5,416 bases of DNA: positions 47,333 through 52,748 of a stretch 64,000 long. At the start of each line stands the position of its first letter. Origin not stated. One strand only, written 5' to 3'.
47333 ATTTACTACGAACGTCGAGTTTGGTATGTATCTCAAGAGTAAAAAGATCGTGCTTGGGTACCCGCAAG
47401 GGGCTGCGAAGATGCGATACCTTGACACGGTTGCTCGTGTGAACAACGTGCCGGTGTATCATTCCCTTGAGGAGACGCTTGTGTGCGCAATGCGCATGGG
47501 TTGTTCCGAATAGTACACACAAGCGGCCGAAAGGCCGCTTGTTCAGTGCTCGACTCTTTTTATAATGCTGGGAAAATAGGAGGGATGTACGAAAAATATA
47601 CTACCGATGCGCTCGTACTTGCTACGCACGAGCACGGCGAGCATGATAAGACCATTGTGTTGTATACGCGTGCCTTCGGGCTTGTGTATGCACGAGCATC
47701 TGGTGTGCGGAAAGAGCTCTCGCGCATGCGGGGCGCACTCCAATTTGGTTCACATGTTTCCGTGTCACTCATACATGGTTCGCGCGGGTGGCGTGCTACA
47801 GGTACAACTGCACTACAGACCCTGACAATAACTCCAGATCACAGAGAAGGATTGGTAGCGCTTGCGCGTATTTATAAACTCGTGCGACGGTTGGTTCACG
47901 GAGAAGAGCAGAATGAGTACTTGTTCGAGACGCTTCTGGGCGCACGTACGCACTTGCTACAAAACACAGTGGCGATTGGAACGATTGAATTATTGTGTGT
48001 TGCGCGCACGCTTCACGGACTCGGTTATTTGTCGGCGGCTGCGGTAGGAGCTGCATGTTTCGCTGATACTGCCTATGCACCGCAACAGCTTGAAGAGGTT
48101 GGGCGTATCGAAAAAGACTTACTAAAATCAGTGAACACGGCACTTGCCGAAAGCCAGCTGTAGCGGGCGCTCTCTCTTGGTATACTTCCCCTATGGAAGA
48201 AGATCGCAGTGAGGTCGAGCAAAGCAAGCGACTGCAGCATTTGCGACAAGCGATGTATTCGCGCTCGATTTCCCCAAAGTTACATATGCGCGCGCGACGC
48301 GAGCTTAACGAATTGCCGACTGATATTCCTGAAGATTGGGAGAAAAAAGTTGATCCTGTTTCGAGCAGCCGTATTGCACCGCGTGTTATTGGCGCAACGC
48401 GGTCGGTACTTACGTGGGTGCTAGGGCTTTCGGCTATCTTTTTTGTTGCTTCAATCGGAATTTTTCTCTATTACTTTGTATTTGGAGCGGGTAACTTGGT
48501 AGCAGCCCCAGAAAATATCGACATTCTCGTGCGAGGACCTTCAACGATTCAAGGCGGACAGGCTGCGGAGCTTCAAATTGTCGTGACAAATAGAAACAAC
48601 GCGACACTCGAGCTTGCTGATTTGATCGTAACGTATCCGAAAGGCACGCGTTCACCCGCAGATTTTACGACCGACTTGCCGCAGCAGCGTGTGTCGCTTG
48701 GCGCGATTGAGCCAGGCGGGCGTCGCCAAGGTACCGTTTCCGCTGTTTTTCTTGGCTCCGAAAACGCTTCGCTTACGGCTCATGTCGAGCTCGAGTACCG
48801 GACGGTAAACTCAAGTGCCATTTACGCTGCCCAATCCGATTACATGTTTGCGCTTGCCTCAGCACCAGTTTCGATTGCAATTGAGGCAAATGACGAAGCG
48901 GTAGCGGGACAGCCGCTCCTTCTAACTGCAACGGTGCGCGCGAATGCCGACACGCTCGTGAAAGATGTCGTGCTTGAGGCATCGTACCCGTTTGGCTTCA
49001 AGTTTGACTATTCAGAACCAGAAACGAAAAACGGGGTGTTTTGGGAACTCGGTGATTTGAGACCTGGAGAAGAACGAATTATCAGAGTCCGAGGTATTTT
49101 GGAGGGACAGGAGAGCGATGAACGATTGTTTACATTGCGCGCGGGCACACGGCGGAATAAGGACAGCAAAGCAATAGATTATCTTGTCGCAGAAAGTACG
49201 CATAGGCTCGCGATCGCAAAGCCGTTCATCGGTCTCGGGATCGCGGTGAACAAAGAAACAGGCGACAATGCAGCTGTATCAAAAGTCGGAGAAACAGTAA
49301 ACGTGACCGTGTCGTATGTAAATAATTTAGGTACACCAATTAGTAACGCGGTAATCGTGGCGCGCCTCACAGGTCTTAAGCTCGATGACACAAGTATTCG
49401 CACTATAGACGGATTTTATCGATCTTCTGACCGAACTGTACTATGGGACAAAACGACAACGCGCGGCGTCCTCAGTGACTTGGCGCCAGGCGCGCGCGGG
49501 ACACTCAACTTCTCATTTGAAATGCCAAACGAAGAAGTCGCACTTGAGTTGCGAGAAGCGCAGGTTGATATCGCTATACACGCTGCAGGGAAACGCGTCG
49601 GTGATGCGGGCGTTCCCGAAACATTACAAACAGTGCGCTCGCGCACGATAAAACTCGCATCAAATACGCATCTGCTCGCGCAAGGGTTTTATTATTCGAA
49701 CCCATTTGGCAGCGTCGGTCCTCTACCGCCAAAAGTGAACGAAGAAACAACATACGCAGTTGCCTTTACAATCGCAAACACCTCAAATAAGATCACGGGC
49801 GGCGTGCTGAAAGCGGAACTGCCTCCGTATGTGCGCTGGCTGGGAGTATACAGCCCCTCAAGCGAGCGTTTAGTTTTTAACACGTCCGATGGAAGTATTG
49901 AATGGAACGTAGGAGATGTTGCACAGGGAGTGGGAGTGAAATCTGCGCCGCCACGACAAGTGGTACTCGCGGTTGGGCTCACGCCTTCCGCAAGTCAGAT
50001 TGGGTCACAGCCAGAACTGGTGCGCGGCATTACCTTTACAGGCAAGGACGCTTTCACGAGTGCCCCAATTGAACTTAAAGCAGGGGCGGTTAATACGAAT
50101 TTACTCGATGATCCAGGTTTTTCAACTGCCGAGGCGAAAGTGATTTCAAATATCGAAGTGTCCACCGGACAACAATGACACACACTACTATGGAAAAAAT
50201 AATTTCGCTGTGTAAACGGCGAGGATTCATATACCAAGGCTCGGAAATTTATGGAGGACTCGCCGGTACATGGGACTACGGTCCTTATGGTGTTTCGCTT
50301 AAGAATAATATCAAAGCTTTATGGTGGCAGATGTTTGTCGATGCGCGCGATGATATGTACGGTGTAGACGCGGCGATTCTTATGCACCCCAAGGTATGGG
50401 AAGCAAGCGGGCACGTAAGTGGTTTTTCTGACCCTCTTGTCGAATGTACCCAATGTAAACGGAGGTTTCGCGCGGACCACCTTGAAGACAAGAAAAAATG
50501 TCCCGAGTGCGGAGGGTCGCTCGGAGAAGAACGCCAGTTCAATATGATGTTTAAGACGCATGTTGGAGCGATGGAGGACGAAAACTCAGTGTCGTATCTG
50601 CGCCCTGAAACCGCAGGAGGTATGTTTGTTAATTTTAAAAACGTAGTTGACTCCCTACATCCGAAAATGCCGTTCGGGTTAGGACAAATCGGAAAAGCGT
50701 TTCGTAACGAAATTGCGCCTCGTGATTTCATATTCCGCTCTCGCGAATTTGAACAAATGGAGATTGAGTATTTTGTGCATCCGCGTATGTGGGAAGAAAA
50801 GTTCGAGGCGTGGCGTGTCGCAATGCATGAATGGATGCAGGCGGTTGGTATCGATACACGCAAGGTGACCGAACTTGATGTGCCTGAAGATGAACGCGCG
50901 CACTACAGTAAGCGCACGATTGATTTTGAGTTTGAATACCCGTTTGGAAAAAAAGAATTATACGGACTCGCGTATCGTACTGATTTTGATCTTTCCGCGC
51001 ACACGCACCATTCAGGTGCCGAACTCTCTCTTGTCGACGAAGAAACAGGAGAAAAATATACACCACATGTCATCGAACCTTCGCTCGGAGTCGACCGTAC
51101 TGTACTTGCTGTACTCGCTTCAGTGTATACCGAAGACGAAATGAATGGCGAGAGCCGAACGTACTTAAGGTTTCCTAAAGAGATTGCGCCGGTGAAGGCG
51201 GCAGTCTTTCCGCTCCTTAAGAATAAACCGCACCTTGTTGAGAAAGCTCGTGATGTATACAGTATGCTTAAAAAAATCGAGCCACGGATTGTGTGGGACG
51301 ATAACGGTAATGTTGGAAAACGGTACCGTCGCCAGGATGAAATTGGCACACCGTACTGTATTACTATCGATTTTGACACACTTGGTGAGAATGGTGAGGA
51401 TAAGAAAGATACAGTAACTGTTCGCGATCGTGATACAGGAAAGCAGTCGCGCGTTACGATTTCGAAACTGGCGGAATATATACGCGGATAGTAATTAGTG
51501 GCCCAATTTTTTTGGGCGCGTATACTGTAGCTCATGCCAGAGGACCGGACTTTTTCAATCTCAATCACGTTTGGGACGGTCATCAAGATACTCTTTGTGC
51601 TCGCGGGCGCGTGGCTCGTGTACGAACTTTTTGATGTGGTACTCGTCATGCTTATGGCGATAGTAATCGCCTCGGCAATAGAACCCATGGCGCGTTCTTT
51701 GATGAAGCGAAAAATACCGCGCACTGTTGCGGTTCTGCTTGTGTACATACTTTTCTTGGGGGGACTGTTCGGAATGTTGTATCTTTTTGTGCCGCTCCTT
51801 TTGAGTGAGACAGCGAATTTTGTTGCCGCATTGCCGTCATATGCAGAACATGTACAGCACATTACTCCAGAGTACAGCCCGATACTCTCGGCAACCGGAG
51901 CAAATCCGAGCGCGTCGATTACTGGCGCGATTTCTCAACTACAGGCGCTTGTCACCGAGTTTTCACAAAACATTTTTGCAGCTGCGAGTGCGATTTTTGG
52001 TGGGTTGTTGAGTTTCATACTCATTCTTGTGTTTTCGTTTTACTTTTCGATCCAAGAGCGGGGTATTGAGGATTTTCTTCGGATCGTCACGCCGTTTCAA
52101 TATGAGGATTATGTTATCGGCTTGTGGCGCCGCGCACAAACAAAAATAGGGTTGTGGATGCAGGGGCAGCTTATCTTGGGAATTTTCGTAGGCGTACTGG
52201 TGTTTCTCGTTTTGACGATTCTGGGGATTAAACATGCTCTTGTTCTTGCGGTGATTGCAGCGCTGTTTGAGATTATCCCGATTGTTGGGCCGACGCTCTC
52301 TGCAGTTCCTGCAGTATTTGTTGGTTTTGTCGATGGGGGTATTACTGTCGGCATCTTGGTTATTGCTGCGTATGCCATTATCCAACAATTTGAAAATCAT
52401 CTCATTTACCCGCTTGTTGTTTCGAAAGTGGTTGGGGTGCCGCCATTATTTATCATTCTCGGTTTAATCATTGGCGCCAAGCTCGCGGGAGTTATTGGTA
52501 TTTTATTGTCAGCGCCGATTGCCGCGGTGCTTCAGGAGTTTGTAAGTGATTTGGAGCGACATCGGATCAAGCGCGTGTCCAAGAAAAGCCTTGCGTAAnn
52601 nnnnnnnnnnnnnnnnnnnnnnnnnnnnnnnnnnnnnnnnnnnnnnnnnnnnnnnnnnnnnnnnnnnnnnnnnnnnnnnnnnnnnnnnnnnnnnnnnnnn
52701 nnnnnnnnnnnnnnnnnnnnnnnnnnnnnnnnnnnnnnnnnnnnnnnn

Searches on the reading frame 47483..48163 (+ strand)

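Call 102: search_protein_families(library=pfam, proteins=[window:47483-48163:+], max_evalue=0.001)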
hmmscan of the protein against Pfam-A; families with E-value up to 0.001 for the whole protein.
window:47483-48163:+ (226 aa): 1 family
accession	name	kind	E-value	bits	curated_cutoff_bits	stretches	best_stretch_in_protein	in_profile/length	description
PF11967.14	RecO_N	-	3e-13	50.1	27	1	38-96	3-61/80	Recombination protein O N terminal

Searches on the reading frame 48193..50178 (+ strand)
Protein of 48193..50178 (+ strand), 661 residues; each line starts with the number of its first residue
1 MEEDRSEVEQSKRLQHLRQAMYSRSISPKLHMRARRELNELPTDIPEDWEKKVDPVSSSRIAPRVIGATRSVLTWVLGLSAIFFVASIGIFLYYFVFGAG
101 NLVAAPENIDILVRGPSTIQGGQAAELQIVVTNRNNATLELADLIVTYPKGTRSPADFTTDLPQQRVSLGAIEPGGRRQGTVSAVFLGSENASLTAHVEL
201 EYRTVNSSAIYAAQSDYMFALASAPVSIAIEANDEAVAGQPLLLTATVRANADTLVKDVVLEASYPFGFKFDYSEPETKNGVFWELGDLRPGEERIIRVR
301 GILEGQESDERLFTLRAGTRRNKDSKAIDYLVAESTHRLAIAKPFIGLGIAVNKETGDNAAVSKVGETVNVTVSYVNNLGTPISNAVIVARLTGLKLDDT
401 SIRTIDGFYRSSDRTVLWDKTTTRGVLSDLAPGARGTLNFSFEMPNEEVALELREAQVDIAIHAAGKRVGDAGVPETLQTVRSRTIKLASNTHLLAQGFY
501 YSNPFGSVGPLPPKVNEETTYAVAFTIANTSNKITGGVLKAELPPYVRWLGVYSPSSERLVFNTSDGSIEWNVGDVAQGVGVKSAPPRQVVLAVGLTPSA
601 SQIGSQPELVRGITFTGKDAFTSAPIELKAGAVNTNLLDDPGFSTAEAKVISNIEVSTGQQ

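Call 29: search_protein_families(library=pfam, proteins=[window:48193-50178:+], max_evalue=0.0001)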
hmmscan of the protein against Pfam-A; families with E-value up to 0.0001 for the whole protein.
window:48193-50178:+ (661 aa): 0 families

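Call 82: search_protein_families(library=pfam, proteins=[window:48193-50175:+], max_evalue=0.05)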
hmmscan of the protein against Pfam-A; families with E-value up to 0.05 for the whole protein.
window:48193-50175:+ (661 aa): 2 families
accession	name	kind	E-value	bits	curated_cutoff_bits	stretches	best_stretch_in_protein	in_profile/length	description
PF10633.15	NPCBM_assoc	-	0.0085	16.7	24.4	0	44-63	29-48/78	NPCBM-associated, NEW3 domain of alpha-galactosidase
PF11611.13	DUF4352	-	0.024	15.4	25.9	0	121-183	34-98/122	Domain of unknown function (DUF4352)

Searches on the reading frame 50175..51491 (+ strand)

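Call 29: search_protein_families(library=pfam, proteins=[window:50175-51491:+], max_evalue=0.0001)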
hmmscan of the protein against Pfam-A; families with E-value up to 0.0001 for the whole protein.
window:50175-51491:+ (438 aa): 2 families
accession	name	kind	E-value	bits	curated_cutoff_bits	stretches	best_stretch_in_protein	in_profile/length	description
PF03129.25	HGTP_anticodon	-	9e-19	67.9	21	1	341-437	1-92/94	Anticodon binding domain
PF00587.30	tRNA-synt_2b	-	4.5e-15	56.6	29.3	1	134-315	4-177/179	tRNA synthetase class II core domain (G, H, P, S and T)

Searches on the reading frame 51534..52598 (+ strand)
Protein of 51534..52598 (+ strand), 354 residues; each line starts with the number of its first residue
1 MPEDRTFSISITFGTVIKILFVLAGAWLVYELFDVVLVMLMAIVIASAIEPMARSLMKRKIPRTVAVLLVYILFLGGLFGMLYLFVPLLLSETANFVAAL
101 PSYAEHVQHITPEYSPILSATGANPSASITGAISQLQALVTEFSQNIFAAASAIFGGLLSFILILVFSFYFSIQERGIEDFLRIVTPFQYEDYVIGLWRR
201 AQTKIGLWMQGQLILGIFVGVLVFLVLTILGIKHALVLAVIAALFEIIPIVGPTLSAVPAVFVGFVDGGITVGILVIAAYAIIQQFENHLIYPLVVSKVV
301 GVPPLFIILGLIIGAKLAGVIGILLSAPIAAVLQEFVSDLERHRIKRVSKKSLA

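Call 102: search_protein_families(library=pfam, proteins=[window:51534-52598:+], max_evalue=0.001)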
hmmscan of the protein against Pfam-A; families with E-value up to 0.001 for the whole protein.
window:51534-52598:+ (354 aa): 1 family
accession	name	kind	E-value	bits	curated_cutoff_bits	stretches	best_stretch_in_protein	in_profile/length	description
PF01594.21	AI-2E_transport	-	2.2e-60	205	34.3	1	19-339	4-325/327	AI-2E family transporter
